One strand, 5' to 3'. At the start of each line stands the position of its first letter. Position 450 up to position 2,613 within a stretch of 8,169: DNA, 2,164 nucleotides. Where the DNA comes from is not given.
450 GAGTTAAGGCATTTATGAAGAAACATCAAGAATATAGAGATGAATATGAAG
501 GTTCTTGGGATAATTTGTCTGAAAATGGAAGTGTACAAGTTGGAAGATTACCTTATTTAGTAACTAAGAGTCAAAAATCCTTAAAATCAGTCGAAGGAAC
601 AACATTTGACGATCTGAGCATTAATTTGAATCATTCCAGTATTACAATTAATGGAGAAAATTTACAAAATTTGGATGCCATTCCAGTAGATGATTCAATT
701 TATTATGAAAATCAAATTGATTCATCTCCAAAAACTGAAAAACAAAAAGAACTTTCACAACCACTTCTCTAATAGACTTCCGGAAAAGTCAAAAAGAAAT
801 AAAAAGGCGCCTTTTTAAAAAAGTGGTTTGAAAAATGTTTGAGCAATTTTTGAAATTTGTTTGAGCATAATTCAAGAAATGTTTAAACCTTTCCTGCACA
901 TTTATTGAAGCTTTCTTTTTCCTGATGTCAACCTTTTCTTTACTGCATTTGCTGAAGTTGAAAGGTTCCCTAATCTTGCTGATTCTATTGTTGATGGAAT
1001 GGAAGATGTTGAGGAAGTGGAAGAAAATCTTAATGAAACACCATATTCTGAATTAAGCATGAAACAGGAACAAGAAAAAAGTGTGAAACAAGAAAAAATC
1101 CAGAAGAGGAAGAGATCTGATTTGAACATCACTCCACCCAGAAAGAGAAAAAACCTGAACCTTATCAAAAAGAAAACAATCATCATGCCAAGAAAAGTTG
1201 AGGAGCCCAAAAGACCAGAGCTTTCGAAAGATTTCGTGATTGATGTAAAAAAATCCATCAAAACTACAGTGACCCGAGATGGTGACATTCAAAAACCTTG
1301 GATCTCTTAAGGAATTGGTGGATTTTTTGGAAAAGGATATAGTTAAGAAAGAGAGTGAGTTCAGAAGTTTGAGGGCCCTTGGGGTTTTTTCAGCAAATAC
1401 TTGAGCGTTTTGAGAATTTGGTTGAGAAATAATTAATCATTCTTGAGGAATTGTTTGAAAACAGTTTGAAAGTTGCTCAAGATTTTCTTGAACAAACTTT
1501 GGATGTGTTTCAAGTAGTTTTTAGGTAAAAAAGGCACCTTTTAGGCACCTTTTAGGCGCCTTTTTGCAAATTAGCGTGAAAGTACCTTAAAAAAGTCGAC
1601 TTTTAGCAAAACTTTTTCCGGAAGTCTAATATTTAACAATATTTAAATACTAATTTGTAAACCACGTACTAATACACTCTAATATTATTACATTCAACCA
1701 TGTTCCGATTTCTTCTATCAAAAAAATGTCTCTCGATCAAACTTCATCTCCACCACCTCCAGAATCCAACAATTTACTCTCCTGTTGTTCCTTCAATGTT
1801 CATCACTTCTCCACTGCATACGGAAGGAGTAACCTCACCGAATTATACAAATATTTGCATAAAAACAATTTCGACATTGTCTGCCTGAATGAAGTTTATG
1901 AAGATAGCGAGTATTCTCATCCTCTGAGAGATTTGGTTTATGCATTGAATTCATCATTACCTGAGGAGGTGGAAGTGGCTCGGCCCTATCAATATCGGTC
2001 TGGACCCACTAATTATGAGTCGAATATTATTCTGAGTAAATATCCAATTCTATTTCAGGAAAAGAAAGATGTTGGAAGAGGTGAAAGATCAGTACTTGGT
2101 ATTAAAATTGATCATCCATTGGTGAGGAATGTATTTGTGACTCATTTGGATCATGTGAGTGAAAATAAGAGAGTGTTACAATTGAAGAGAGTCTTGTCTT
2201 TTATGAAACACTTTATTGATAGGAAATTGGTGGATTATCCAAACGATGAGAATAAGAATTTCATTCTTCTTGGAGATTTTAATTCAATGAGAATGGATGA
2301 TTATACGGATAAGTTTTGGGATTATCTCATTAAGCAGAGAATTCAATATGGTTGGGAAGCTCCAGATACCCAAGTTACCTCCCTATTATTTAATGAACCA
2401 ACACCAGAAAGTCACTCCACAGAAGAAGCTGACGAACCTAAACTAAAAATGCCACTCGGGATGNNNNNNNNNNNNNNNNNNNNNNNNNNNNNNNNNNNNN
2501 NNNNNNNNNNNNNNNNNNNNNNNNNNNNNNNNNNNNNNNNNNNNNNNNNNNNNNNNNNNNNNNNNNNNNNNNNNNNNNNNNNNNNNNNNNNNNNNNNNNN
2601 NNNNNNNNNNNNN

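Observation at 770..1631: An ~850-bp inverted-repeat-bounded insertion with a target-site-duplication-like TAATA, placed 2 nt after a stop codon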

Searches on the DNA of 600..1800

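Call 41: search_rna_families(source=window, threshold=evalue, max_evalue=1, start=600, end=1800)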
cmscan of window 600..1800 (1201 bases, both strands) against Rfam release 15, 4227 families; matches with E-value up to 1: 3.
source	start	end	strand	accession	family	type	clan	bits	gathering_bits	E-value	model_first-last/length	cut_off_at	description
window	1427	1514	-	RF02379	csRNA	Gene; sRNA;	-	26.3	57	0.62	1-93/93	no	Cia-dependent small RNA csRNA1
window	1433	1560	+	RF02634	EF3314_EF3315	Gene; sRNA;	-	17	100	0.36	1-141/141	no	Enterococcus sRNA EF3314_EF3315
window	1203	1397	-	RF02706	TeloSII_ncR30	Gene; sRNA;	-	15.2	86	0.91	1-226/226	no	TeloSII non coding RNA 30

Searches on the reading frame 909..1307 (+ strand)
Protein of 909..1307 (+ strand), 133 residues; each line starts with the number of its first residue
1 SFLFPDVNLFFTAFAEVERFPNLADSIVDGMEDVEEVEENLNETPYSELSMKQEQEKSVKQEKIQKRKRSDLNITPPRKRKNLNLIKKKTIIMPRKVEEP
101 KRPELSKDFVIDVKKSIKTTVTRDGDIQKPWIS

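Call 49: search_protein_representatives(protein=window:909-1307:+)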
Query: 133 residues. Proteins with E-value up to 0.001 (for the whole library): 1; up to 1e-10: 1; up to 1e-30: 1. The best 1 are listed.
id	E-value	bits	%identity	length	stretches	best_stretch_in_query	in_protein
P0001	5.4e-42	159.1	100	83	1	51-133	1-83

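Call 63: search_protein_families(library=pfam, proteins=[window:909-1307:+], max_evalue=1)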
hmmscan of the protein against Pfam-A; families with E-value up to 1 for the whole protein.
window:909-1307:+ (133 aa): 0 families

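Call 64: predict_structure(protein=window:909-1307:+)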
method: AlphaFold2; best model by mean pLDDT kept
length: 133 residues; sequences in the alignment: 1
mean_pLDDT: 62.9   pTM: 0.17
mean pLDDT of the five models: 62.9, 60.3, 59.1, 58.5, 56.4
residues with pLDDT >= 90: 0; 70-90: 22; 50-70: 104; < 50: 7
segments of 3 or more residues with pLDDT < 50: 1-4
pLDDT, mean of each block of 10 residues (from residue 1): 49 57 69 61 60 73 68 60 63 66 63 60 72 51
secondary structure, 60 per line:
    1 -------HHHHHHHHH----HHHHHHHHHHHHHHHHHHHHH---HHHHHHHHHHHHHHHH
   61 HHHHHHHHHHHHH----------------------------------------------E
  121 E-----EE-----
elements in order: H8-16 H21-41 H45-73

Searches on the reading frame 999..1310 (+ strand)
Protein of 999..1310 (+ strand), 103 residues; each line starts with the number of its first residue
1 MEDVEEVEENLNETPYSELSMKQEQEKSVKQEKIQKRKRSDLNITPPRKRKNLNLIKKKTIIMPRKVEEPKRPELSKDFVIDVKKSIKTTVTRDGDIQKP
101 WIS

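Call 8: search_protein_families(library=pfam, proteins=[window:999-1310:+], max_evalue=0.1)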
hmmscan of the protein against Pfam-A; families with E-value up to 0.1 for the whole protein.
window:999-1310:+ (103 aa): 1 family
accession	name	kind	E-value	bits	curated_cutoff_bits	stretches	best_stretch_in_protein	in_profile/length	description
PF10884.14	DUF2683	-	0.079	13.6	27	1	44-88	5-49/66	Protein of unknown function (DUF2683)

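Call 9: find_homologous_proteins(query=window:999-1310:+, max_evalue=0.01)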
Query window:999-1310:+ (103 aa): 1 proteins with E <= 0.01 among 5 candidates.
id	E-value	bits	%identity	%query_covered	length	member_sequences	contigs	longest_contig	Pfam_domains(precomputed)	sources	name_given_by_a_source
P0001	4.4e-42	160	100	81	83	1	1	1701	-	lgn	-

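Call 10: find_encoding_contigs(protein=window:999-1310:+, flank=10000, max_places=10)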
Protein window:999-1310:+ (103 aa): no gene with exactly this product is on record in the collection.

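Call 11: find_encoding_contigs(protein=P0001, flank=10000, max_places=10)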
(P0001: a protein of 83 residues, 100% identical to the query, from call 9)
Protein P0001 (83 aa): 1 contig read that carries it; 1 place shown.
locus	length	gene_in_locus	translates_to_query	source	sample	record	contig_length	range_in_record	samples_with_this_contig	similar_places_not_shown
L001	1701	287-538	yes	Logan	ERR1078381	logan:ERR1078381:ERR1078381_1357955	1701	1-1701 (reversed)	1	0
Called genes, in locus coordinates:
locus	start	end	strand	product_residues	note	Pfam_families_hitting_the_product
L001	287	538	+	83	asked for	-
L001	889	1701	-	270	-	?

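Call 17: find_homologous_proteins(query=L001:892-1701:-, max_evalue=1e-10)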
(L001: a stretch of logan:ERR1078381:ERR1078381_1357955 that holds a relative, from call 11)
Query L001:892-1701:- (270 aa): 1 proteins with E <= 1e-10 among 363 candidates.
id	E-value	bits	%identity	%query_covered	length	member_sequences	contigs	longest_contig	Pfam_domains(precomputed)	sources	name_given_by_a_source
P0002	1.7e-13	69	86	16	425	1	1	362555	PF17832.8,PF25304.2,PF26292.1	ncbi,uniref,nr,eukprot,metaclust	ncbi:predicted protein [Naegleria gruberi]|uniref:Predicted protein n=1 Tax=Naegleria gruberi TaxID=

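Call 18: find_encoding_contigs(protein=P0002, flank=6000, max_places=6)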
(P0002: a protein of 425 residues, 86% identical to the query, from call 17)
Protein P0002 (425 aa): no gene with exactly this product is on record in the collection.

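Call 63: search_protein_families(library=pfam, proteins=[L001:892-1701:-], max_evalue=1)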
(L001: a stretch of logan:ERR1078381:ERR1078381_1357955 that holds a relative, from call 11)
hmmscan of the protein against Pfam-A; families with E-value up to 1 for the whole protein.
L001:892-1701:- (270 aa): 3 families
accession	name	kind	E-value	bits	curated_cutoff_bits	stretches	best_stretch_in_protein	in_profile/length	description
PF01253.27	SUI1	-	2.2e-11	44.5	25.5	1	163-253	3-77/77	Translation initiation factor SUI1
PF25304.1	WH_eIF2D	-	2.5e-07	31.3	27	1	1-35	55-90/92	eIF2D winged helix domain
PF10357.16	WH_KIN17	-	0.0083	16.5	25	1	1-57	59-115/119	KIN17 WH-like domain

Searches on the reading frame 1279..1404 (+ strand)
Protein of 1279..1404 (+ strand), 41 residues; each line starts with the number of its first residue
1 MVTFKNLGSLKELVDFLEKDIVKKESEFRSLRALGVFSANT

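Call 63: search_protein_families(library=pfam, proteins=[window:1279-1404:+], max_evalue=1)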
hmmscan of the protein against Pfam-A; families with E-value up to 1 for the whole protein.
window:1279-1404:+ (41 aa): 1 family
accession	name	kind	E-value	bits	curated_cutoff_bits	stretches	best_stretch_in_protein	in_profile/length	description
PF01616.22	Orbi_NS3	-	0.083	12.9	27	1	2-26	139-163/179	Orbivirus NS3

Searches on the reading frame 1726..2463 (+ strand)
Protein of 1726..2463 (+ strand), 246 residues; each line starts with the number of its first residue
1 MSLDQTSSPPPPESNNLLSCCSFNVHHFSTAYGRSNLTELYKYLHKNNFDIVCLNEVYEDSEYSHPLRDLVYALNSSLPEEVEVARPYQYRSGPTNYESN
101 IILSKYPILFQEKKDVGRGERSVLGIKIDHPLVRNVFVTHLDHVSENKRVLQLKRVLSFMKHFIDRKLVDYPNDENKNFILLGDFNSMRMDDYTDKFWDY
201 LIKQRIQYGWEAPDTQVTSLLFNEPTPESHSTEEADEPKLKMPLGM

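Call 8: search_protein_families(library=pfam, proteins=[window:1726-2463:+], max_evalue=0.1)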
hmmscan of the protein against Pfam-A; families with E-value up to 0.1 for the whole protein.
window:1726-2463:+ (246 aa): 1 family
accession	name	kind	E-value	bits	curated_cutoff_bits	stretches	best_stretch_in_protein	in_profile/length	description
PF03372.29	Exo_endo_phos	-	2.4e-12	47.5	24.5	1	21-190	1-159/225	Endonuclease/Exonuclease/phosphatase family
